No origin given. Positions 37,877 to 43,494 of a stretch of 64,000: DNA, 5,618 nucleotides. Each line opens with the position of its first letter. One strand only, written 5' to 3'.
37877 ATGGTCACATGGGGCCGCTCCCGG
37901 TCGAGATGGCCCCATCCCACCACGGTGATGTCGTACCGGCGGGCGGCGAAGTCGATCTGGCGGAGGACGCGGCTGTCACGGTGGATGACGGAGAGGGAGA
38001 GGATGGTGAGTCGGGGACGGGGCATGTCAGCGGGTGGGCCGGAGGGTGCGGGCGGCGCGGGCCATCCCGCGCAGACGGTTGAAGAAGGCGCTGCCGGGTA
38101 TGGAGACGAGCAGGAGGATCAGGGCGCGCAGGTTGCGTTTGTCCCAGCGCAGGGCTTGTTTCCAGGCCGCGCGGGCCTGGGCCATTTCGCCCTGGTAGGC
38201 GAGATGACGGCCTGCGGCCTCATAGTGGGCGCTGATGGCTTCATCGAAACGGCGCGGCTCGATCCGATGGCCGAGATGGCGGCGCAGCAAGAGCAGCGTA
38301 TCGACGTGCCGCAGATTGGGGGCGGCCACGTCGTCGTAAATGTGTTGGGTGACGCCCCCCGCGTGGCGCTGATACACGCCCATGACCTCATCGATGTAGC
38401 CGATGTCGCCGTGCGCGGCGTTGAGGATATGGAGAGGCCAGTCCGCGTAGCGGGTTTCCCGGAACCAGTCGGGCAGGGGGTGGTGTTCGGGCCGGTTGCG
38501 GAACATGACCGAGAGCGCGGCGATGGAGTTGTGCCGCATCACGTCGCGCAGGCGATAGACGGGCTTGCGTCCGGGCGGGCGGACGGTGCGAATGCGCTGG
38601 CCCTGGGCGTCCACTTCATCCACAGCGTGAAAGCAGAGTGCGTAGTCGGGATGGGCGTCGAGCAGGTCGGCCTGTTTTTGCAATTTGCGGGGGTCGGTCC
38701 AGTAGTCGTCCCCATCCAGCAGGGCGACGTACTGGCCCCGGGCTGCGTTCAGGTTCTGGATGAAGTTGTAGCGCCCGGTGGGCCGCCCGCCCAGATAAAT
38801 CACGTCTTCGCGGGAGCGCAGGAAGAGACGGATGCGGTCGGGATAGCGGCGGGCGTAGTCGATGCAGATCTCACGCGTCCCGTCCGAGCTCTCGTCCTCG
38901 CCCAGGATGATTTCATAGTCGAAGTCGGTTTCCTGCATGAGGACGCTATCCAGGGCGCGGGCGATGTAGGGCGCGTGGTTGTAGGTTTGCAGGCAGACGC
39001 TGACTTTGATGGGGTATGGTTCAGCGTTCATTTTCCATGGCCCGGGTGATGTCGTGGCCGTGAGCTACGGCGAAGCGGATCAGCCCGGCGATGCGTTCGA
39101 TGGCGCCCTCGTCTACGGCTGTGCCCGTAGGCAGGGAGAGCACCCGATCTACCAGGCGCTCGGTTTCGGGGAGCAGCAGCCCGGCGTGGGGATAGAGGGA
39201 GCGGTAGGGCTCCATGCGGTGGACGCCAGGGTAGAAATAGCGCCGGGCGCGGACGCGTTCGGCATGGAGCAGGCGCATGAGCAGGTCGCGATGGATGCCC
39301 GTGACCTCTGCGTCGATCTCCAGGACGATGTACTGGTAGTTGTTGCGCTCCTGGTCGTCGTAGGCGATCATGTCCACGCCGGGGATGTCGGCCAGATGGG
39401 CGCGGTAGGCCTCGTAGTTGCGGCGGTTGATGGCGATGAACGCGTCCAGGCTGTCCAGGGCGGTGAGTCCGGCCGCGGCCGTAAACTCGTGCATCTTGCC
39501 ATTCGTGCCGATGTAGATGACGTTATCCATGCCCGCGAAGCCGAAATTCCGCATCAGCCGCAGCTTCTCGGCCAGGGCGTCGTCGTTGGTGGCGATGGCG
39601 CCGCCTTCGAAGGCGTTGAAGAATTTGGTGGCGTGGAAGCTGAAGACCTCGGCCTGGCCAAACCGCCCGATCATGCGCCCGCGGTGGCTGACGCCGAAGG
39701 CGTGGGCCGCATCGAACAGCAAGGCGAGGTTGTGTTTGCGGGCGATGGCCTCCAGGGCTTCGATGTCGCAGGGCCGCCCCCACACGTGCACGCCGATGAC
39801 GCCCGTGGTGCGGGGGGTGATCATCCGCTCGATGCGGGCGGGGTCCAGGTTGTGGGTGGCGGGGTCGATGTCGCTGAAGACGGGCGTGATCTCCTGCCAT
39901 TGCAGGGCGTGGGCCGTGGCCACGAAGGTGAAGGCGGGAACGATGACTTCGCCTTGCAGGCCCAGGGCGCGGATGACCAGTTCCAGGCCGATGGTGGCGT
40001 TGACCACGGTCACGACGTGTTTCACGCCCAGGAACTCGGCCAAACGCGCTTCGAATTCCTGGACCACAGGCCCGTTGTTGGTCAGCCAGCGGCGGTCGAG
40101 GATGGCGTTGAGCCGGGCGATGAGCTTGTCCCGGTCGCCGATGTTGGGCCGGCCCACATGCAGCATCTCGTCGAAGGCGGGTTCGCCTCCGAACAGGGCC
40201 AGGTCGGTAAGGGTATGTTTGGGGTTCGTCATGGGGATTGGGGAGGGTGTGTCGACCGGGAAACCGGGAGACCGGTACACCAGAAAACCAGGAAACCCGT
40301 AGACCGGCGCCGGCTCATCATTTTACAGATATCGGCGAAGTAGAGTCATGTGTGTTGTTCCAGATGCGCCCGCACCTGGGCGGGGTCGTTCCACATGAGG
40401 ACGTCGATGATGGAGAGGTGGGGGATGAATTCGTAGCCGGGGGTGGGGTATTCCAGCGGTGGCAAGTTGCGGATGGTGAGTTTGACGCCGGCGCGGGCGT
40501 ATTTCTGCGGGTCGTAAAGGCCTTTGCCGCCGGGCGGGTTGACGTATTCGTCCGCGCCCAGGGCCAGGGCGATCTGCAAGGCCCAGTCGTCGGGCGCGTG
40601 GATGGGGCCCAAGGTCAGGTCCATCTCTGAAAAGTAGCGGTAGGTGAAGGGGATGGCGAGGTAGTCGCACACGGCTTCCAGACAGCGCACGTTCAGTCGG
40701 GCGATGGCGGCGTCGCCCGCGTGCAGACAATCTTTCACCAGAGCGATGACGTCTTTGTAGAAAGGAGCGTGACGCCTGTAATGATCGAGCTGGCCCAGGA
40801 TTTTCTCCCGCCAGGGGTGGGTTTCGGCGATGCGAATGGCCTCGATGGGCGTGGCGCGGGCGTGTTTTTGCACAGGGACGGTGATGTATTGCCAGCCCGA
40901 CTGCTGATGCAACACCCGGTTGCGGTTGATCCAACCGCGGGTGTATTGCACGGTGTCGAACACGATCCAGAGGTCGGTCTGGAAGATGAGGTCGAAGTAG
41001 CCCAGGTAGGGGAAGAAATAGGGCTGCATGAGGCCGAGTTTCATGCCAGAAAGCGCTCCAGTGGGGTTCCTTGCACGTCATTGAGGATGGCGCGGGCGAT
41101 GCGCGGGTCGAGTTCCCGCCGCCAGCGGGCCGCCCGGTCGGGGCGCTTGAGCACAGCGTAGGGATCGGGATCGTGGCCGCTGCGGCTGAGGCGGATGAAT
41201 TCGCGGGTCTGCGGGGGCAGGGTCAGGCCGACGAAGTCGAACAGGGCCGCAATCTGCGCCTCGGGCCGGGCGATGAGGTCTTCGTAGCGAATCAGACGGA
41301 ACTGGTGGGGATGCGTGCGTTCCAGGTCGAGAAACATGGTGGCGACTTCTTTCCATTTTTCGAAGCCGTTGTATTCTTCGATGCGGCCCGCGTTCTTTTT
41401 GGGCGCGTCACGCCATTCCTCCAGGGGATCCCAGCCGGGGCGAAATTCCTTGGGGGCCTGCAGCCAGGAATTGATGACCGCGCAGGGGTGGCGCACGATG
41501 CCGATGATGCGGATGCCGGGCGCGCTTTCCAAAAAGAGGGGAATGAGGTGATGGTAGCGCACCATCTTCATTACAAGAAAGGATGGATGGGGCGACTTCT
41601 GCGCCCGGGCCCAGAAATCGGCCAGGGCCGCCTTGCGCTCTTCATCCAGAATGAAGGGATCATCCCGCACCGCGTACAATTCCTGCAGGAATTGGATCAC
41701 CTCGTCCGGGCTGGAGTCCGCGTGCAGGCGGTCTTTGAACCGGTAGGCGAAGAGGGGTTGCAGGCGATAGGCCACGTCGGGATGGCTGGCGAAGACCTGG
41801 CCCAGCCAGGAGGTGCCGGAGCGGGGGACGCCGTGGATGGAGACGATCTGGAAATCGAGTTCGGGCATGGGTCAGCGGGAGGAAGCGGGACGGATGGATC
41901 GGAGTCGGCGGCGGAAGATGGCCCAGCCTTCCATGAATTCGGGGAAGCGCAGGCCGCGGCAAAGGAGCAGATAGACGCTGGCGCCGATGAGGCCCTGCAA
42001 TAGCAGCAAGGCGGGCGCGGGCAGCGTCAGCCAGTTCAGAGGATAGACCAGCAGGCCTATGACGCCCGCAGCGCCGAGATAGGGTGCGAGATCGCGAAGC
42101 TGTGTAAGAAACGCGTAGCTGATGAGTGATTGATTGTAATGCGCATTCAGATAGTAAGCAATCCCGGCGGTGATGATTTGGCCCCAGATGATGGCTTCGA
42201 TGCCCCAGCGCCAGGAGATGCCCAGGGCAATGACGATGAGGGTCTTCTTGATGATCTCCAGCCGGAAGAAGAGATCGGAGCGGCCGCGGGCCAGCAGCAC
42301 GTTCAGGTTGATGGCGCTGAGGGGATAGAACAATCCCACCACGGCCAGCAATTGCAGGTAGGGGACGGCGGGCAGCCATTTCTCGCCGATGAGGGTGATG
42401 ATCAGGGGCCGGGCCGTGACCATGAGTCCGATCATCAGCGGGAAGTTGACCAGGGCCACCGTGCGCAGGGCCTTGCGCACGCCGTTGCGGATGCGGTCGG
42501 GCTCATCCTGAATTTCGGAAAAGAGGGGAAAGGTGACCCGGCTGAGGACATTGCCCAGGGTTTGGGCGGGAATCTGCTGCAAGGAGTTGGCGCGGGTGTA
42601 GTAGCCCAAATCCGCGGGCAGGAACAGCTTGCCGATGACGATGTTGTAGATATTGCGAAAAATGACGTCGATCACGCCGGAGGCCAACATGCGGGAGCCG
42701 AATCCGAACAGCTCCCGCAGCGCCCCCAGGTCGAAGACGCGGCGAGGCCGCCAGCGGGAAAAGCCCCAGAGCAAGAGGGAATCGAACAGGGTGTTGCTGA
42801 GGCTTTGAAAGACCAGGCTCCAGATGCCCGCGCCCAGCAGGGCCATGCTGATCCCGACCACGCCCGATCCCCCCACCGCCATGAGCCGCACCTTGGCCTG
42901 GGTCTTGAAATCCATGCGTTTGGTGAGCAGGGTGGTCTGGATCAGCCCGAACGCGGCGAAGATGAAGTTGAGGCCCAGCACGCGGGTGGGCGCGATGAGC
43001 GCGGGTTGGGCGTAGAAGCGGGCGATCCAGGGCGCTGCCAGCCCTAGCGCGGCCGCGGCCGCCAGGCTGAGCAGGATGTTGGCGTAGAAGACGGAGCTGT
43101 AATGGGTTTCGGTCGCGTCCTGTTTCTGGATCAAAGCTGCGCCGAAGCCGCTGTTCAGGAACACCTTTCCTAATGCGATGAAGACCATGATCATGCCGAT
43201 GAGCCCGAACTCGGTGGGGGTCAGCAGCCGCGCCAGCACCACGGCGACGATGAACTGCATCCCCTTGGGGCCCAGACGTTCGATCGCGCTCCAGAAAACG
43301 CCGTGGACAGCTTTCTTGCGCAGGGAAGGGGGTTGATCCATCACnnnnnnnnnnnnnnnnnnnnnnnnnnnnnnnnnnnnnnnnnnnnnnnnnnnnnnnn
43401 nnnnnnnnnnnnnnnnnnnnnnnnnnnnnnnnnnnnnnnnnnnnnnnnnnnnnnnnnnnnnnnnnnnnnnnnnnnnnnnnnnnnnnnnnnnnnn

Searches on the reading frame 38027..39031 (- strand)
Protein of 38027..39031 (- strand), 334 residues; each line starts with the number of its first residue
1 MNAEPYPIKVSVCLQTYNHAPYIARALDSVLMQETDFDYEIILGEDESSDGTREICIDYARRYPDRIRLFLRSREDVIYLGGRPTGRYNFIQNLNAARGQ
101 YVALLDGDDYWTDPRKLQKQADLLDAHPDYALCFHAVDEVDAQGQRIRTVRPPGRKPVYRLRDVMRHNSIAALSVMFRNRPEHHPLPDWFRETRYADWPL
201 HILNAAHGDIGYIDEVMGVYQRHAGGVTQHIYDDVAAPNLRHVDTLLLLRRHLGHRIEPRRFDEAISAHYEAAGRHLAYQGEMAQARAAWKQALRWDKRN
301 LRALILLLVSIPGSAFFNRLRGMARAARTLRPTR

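Call 68: search_protein_families(library=pfam, proteins=[window:38027-39031:-], max_evalue=0.0001)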
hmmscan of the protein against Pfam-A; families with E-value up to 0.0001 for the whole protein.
window:38027-39031:- (334 aa): 2 families
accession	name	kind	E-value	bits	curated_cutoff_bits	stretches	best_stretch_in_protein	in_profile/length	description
PF00535.33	Glycos_transf_2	-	1.6e-20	74.2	23.3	1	11-150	1-129/168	Glycosyl transferase family 2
PF13641.12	Glyco_tranf_2_3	-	1.2e-08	35.7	27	1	10-142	3-127/230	Glycosyltransferase like family 2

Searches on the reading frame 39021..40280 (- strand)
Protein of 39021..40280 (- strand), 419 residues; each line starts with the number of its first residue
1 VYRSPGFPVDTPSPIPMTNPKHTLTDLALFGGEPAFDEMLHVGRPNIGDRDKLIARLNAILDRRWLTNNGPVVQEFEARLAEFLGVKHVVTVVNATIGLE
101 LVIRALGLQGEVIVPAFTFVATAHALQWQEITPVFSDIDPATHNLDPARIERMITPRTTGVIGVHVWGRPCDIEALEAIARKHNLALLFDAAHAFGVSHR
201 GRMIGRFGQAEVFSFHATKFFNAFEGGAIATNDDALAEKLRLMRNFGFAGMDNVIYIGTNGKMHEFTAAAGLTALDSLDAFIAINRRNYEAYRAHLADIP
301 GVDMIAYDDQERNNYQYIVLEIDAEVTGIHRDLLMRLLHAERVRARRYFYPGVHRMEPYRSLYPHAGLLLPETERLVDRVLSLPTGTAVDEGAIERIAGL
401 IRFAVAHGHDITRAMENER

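Call 68: search_protein_families(library=pfam, proteins=[window:39021-40280:-], max_evalue=0.0001)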
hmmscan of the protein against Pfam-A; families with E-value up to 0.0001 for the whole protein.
window:39021-40280:- (419 aa): 3 families
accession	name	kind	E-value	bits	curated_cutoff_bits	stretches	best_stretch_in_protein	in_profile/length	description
PF01041.23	DegT_DnrJ_EryC1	-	8.7e-108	361.2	19.8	1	51-400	5-358/360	DegT/DnrJ/EryC1/StrS aminotransferase family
PF00155.27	Aminotran_1_2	-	1.6e-07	31.3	19.7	1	72-246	43-247/361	Aminotransferase class I and II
PF01212.27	Beta_elim_lyase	-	6e-06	26.2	27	1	71-303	32-272/288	Beta-eliminating lyase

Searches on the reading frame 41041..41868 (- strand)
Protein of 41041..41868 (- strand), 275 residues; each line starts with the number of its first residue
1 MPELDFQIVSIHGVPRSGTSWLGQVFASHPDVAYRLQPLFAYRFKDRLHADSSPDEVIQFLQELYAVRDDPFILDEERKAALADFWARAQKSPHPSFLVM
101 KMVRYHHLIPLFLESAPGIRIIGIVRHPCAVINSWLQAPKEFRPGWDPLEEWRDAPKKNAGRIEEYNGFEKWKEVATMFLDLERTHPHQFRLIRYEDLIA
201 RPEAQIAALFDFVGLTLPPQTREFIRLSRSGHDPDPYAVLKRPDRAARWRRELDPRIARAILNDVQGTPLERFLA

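Call 68: search_protein_families(library=pfam, proteins=[window:41041-41868:-], max_evalue=0.0001)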
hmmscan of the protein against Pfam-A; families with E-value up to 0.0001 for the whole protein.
window:41041-41868:- (275 aa): 2 families
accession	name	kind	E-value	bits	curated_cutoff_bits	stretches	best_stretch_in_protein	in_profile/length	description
PF13469.12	Sulfotransfer_3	-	3.3e-21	77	27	1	11-218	4-215/216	Sulfotransferase family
PF00685.33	Sulfotransfer_1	-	6.4e-14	52.4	22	1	11-221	6-187/255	Sulfotransferase domain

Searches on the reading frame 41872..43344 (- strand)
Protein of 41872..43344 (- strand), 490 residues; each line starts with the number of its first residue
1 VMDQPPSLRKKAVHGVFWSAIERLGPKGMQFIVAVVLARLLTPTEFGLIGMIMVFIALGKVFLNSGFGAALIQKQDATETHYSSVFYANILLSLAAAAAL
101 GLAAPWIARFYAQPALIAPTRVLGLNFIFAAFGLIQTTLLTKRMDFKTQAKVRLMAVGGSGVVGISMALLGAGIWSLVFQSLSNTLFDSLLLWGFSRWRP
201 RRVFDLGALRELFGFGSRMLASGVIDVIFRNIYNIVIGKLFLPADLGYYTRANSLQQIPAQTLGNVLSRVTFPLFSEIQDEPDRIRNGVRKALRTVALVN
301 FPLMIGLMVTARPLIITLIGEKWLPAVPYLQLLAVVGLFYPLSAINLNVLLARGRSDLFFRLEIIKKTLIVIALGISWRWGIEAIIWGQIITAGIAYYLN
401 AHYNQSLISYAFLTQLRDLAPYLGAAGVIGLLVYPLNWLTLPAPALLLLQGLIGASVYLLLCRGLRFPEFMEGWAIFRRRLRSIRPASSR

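Call 68: search_protein_families(library=pfam, proteins=[window:41872-43344:-], max_evalue=0.0001)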
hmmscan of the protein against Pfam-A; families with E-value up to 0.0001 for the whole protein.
window:41872-43344:- (490 aa): 2 families
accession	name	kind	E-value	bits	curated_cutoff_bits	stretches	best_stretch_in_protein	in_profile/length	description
PF13440.11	Polysacc_synt_3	-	3.5e-101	338.7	23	1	36-328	1-293/293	Polysaccharide biosynthesis protein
PF01943.22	Polysacc_synt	-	6.1e-35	121.4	28.2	1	13-279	2-274/274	Polysaccharide biosynthesis protein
